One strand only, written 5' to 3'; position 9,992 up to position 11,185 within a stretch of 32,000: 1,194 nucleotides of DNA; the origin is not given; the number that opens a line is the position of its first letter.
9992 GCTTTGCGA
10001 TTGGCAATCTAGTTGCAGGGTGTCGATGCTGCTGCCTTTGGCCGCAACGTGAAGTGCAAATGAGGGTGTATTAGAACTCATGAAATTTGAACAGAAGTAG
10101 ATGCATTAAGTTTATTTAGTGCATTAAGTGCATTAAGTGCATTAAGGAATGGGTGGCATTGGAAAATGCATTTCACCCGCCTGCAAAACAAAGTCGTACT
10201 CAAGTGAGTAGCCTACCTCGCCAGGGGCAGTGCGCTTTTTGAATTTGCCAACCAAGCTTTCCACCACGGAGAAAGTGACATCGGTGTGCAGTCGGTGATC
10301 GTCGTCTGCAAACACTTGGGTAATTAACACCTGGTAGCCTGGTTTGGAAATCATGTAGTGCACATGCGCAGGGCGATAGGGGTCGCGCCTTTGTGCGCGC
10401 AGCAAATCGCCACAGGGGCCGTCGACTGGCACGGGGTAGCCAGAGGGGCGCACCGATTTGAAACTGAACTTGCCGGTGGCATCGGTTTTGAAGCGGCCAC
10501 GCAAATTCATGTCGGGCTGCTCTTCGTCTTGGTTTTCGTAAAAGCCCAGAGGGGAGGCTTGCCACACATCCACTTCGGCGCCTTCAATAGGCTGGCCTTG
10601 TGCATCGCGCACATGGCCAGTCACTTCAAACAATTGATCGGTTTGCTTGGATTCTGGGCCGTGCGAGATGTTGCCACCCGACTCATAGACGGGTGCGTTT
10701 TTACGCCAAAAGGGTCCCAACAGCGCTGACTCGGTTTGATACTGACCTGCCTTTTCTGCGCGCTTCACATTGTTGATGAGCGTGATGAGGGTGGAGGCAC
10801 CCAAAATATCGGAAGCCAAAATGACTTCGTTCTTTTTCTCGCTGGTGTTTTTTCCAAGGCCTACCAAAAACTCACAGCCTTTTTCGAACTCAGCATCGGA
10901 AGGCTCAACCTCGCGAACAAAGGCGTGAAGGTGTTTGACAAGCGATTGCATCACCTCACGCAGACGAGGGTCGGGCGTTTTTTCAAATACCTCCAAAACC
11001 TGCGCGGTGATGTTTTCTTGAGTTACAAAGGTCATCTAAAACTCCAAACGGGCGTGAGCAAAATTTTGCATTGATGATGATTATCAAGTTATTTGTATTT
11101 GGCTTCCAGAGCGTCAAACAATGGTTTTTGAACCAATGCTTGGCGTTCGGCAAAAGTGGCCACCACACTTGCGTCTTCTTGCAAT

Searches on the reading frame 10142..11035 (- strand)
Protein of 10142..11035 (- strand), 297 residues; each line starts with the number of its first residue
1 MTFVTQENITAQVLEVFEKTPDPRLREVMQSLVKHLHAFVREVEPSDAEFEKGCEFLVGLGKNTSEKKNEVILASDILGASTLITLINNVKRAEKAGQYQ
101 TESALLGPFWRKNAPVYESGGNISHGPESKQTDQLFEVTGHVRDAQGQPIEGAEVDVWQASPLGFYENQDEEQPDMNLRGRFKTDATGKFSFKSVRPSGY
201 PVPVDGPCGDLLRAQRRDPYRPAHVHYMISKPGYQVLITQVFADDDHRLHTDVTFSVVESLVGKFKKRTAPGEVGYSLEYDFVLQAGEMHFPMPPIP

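Call 52: find_encoding_contigs(protein=window:10142-11035:-, flank=10000, max_places=4)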
Protein window:10142-11035:- (297 aa): 1 contig read that carries it; 1 place shown.
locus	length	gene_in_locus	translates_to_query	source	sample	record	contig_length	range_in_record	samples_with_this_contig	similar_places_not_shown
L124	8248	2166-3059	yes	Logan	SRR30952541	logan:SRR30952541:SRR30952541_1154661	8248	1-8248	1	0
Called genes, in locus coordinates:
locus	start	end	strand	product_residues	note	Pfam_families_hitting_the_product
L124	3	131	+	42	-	?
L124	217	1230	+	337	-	PF03401:TctC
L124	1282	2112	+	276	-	PF13714:PEP_mutase, PF00463:ICL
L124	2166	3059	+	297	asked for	PF04444:Dioxygenase_N, PF00775:Dioxygenase_C, PF13620:CarboxypepD_reg (weak)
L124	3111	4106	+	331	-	PF08240:ADH_N, PF00107:ADH_zinc_N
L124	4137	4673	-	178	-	PF04073:tRNA_edit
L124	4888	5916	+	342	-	PF00497:SBP_bac_3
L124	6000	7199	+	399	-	PF00528:BPD_transp_1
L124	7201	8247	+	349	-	?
